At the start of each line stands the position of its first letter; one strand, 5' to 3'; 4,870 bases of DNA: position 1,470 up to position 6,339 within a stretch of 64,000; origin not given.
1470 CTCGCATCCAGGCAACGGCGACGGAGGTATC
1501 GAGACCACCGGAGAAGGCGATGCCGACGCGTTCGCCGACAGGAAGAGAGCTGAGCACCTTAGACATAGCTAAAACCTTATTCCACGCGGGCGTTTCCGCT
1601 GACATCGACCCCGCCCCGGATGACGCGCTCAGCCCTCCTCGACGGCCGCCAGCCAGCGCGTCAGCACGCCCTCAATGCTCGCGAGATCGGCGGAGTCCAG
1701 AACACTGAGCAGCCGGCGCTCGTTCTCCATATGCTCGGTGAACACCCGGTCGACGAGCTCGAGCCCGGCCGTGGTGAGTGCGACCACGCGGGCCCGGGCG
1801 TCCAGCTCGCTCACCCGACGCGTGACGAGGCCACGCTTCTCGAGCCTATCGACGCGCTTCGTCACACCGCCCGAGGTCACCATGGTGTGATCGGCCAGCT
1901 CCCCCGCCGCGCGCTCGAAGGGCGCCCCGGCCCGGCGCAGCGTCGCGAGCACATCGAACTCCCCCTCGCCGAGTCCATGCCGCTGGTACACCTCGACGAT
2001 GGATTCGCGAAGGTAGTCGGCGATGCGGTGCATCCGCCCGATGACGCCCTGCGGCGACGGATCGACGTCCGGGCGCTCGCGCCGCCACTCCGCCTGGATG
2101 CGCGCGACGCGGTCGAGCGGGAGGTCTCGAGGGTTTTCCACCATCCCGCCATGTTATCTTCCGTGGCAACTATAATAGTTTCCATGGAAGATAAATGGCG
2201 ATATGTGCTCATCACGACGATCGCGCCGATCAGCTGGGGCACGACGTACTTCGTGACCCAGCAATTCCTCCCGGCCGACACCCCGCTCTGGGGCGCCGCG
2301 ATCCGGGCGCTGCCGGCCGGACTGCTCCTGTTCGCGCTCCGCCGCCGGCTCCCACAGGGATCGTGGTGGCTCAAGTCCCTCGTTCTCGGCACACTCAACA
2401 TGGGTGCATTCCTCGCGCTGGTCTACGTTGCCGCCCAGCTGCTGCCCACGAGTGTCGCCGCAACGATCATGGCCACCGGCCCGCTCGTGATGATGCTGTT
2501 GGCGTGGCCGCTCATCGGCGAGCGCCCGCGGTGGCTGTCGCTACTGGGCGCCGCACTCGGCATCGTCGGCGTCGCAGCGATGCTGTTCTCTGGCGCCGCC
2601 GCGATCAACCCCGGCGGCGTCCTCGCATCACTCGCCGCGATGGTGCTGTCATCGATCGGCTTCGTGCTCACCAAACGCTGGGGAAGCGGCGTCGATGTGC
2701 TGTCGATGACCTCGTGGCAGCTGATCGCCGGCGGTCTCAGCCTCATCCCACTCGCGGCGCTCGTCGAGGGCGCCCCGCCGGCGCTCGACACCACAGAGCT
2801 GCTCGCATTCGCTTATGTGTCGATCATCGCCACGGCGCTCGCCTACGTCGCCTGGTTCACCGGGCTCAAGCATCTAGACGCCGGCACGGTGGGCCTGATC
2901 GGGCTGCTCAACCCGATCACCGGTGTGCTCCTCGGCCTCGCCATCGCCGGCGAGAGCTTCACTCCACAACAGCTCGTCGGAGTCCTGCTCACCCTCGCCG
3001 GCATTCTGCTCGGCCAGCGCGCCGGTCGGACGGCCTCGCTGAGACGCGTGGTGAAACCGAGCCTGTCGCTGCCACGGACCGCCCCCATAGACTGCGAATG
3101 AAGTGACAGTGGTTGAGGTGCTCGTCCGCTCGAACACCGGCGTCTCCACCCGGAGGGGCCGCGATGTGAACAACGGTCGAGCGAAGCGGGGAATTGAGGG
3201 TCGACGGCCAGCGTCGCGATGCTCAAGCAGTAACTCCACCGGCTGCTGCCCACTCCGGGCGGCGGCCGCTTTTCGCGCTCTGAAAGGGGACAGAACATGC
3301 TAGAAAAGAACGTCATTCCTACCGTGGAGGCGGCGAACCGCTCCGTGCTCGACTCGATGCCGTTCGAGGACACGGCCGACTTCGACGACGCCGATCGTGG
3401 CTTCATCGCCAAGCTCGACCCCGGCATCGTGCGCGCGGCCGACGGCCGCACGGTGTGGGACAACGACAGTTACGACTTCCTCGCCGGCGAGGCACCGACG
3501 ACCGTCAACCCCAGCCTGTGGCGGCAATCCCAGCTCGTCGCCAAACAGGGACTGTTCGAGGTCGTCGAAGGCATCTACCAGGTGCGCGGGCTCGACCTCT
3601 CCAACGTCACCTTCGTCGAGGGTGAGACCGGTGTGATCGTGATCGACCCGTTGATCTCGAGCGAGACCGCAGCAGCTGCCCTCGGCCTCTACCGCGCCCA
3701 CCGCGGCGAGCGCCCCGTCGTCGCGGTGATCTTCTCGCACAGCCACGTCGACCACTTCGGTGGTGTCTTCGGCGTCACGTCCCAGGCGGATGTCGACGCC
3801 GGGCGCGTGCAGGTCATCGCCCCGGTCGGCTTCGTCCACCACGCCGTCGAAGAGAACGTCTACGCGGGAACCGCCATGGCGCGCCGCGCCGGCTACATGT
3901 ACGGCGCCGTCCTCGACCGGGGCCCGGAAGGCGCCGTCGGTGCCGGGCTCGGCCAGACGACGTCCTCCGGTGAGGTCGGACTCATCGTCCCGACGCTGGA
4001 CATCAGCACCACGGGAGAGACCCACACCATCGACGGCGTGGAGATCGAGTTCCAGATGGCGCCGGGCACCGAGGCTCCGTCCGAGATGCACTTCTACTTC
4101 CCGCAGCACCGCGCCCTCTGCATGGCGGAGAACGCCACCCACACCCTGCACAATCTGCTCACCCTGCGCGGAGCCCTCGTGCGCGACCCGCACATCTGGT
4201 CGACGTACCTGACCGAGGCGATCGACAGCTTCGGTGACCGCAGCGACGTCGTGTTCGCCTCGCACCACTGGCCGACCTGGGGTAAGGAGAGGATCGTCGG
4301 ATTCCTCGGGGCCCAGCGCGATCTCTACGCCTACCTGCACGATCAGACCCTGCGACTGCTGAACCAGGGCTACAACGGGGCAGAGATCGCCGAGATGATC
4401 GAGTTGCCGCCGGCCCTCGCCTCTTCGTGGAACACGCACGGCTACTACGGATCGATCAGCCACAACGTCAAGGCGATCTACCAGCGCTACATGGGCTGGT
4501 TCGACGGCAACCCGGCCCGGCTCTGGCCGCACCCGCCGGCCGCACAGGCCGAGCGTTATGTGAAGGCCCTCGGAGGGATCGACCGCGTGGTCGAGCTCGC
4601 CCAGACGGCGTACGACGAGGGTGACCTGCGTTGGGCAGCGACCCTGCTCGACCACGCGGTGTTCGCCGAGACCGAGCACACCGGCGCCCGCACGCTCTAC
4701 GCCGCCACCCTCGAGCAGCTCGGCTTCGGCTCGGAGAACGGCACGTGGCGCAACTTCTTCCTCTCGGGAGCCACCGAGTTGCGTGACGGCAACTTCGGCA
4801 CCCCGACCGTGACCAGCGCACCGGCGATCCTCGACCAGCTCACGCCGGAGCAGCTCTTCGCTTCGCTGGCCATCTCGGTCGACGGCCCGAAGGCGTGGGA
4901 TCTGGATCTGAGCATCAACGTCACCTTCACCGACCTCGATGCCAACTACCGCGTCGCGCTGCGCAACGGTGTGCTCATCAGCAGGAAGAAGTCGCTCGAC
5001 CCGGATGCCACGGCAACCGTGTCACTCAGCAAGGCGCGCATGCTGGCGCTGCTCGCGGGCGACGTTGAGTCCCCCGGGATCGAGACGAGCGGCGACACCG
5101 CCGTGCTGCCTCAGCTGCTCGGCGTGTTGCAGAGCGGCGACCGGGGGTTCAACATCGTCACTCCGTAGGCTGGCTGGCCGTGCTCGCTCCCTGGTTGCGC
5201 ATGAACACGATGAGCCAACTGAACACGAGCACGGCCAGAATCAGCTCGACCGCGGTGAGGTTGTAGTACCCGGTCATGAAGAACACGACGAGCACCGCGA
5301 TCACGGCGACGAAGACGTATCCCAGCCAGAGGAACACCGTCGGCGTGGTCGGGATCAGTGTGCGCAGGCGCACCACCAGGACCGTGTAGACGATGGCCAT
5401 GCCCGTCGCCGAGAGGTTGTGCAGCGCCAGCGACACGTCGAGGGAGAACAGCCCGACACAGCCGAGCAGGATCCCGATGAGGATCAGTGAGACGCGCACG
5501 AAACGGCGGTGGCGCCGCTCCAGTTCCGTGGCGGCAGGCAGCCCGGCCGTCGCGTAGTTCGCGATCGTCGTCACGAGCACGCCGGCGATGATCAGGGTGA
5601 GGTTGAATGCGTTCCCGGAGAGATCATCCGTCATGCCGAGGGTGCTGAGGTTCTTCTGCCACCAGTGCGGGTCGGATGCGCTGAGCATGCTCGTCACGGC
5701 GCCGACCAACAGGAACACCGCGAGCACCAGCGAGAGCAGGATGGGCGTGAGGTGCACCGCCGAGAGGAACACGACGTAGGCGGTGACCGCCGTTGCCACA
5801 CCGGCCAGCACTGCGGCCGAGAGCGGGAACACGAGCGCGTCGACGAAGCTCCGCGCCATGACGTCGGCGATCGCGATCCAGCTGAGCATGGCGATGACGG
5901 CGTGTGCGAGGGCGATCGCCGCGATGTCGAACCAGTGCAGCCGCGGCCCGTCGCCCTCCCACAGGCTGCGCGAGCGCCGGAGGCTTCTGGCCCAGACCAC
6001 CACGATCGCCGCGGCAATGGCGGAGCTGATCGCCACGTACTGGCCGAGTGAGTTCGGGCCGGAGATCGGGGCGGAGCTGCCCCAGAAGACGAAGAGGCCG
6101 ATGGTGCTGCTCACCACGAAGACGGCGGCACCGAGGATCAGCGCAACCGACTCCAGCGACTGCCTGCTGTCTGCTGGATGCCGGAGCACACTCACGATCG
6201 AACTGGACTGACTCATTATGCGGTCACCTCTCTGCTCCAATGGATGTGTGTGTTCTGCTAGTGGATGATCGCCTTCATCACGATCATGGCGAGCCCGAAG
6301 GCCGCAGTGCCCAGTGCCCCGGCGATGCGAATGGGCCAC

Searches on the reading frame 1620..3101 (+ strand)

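Call 74: search_protein_families(library=pfam, proteins=[window:1620-3101:+], max_evalue=0.00001)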
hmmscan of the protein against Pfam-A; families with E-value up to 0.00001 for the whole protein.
window:1620-3101:+ (493 aa): 1 family
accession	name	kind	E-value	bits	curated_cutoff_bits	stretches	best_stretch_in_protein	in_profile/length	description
PF00892.27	EamA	-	1.4e-40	139.1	28.2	2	333-464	3-132/135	EamA-like transporter family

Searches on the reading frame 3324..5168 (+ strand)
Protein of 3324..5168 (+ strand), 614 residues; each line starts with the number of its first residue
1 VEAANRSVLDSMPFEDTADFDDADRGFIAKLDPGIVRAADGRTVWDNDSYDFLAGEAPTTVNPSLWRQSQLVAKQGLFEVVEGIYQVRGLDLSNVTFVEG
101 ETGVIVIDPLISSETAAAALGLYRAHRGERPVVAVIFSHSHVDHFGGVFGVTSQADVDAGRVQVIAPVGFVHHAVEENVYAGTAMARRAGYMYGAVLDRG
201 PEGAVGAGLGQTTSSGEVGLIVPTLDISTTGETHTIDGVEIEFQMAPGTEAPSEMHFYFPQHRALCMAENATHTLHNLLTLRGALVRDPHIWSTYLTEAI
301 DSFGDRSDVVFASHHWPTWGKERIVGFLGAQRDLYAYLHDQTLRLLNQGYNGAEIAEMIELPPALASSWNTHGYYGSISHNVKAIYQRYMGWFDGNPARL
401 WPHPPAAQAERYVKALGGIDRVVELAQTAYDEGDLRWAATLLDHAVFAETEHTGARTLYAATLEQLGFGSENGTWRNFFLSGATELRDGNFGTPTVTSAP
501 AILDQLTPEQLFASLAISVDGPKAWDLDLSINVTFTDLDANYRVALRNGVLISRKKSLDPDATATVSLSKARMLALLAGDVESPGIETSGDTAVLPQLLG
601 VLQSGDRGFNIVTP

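Call 74: search_protein_families(library=pfam, proteins=[window:3324-5168:+], max_evalue=0.00001)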
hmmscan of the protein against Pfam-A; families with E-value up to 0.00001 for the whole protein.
window:3324-5168:+ (614 aa): 3 families
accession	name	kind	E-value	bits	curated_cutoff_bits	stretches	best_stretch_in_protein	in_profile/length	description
PF14863.12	Alkyl_sulf_dimr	-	1.6e-61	207.2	26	1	352-489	2-139/139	Alkyl sulfatase dimerisation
PF14864.11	Alkyl_sulf_C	-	2.2e-35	122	27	1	497-614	2-125/125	Alkyl sulfatase C-terminal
PF00753.33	Lactamase_B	-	4e-21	76.3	22.7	1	89-314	2-196/196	Metallo-beta-lactamase superfamily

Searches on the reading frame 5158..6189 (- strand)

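Call 74: search_protein_families(library=pfam, proteins=[window:5158-6189:-], max_evalue=0.00001)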
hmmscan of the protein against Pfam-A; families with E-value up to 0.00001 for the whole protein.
window:5158-6189:- (343 aa): 1 family
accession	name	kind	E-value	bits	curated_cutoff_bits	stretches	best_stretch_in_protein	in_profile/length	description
PF06197.19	DUF998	-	5.9e-08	33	30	1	156-330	2-182/184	Protein of unknown function (DUF998)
